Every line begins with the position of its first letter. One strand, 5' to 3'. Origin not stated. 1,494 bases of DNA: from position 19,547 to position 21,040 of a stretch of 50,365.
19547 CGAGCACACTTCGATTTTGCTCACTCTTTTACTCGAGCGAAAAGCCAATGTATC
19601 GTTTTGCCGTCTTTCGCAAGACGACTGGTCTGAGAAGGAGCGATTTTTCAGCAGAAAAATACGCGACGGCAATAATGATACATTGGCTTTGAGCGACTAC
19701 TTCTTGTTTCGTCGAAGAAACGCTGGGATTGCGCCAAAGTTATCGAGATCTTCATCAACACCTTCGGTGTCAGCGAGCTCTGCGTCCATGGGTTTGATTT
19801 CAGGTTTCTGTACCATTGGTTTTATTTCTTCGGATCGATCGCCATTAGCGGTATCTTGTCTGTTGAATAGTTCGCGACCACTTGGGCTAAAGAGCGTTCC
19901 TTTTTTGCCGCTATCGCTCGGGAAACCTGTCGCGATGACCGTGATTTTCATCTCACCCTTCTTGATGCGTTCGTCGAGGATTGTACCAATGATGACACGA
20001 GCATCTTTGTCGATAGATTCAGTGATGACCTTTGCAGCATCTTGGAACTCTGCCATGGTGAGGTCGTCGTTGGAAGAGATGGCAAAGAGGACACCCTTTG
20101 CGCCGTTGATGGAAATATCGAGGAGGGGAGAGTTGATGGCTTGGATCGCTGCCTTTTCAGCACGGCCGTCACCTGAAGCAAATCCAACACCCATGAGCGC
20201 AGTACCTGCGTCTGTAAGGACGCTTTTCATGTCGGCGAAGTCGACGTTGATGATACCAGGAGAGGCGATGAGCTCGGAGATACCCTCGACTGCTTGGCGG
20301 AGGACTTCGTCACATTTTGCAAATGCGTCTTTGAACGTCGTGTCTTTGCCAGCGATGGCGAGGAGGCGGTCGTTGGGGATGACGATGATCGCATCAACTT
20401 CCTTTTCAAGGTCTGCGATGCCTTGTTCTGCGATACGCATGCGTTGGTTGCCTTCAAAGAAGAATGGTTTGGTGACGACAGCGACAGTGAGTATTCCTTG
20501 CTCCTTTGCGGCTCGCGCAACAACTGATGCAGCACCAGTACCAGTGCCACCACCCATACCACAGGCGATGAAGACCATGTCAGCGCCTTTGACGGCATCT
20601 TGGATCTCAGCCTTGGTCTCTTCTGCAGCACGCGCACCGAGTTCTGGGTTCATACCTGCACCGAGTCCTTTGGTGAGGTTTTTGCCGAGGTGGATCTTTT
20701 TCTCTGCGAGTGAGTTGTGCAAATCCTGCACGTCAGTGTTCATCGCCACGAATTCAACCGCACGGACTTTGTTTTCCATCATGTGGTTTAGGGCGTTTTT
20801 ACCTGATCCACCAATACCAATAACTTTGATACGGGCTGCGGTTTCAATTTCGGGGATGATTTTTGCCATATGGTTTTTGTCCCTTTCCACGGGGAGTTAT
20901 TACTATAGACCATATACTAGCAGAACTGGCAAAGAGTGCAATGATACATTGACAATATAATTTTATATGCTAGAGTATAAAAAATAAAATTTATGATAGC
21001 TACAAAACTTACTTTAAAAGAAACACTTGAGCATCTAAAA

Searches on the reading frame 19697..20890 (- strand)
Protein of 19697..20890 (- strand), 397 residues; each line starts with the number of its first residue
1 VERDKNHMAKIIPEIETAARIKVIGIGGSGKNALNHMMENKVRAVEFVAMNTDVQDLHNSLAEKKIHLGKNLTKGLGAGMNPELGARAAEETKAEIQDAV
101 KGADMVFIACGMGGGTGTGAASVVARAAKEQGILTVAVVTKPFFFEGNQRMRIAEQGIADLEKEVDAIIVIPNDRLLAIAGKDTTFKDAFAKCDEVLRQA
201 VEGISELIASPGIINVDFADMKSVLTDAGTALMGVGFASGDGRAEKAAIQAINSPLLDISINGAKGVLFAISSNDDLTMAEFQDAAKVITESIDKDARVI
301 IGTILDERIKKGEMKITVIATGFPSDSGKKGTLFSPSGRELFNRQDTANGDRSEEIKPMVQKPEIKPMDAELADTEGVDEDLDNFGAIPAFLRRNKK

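Call 118: find_related_loci(query=window:19697-20890:-, collection=genome_contigs, flank=8000)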
Query window:19697-20890:- (397 aa) in genome_contigs; peptide patterns used: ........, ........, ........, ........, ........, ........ (x = any residue, [..] = any of these).
572 stretches matched a pattern; 535 encode a relative of the query (tblastn E <= 1e-3); the best 80 are kept; 80 distinct loci.
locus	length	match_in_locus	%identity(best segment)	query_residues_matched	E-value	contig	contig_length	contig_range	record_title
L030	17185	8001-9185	94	3-397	0e+0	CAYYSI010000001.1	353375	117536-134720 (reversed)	MAG TPA_asm: uncultured Candidatus Saccharibacteria bacterium isolate SRP296810_co1_396 genome assembly, contig: NODE_15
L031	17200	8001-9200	92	2-395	0e+0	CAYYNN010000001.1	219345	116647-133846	MAG TPA_asm: uncultured Candidatus Saccharibacteria bacterium isolate SRP285395_co2_171 genome assembly, contig: NODE_56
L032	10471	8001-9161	94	8-395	0e+0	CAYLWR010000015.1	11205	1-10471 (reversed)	MAG TPA_asm: uncultured Candidatus Saccharibacteria bacterium isolate SRP135725_co2_473 genome assembly, contig: k141_59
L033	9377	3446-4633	91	1-397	0e+0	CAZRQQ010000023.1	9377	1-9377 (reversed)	MAG TPA_asm: uncultured Candidatus Saccharibacteria bacterium isolate SRP133034_co1_23 genome assembly, contig: NODE_645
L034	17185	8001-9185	89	7-397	0e+0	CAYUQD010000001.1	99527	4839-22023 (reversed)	MAG TPA_asm: uncultured Candidatus Saccharibacteria bacterium isolate SRP285395_co2_363 genome assembly, contig: NODE_24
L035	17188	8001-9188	90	5-397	0e+0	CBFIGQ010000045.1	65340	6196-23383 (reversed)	MAG: Minisyncoccia bacterium isolate Co_bin_773_orig genome assembly, contig: Co_bin_773_orig_Co_c_000003882711, whole g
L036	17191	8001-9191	88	3-397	0e+0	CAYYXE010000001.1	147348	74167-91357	MAG TPA_asm: uncultured Candidatus Saccharibacteria bacterium isolate SRP133034_co1_65 genome assembly, contig: NODE_32_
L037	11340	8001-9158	89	8-395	0e+0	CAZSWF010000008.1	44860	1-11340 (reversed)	MAG TPA_asm: uncultured Candidatus Saccharibacteria bacterium isolate SRP286056_co3_87 genome assembly, contig: NODE_470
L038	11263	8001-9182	88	8-397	0e+0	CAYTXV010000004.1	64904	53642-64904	MAG TPA_asm: uncultured Candidatus Saccharibacteria bacterium isolate SRP296810_co1_172 genome assembly, contig: NODE_35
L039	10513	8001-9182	88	8-397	0e+0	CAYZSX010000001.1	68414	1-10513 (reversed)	MAG TPA_asm: uncultured Candidatus Saccharibacteria bacterium isolate SRP133034_co1_51 genome assembly, contig: NODE_196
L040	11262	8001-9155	86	8-397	0e+0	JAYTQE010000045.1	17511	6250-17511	MAG: Candidatus Paceibacterota bacterium isolate GFS_455 GFS_455_44, whole genome shotgun sequence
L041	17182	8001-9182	82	7-397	0e+0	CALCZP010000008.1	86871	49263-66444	MAG TPA_asm: uncultured bacterium isolate SRR6231138_bin.7_CONCOCT_v1.1_MAG genome assembly, contig: ERZ650240.12, whole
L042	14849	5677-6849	81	4-397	0e+0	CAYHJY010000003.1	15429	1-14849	MAG TPA_asm: uncultured Candidatus Saccharibacteria bacterium isolate ERP119705_co13_506 genome assembly, contig: NODE_4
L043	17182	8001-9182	82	3-397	0e+0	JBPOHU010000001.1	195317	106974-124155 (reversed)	MAG: Candidatus Nomurabacteria bacterium isolate MAG_26 c_000000384644, whole genome shotgun sequence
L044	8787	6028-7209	81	7-397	0e+0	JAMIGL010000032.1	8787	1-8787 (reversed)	MAG: Candidatus Paceibacterota bacterium isolate UR_AS_metabat.84 k201_2015166, whole genome shotgun sequence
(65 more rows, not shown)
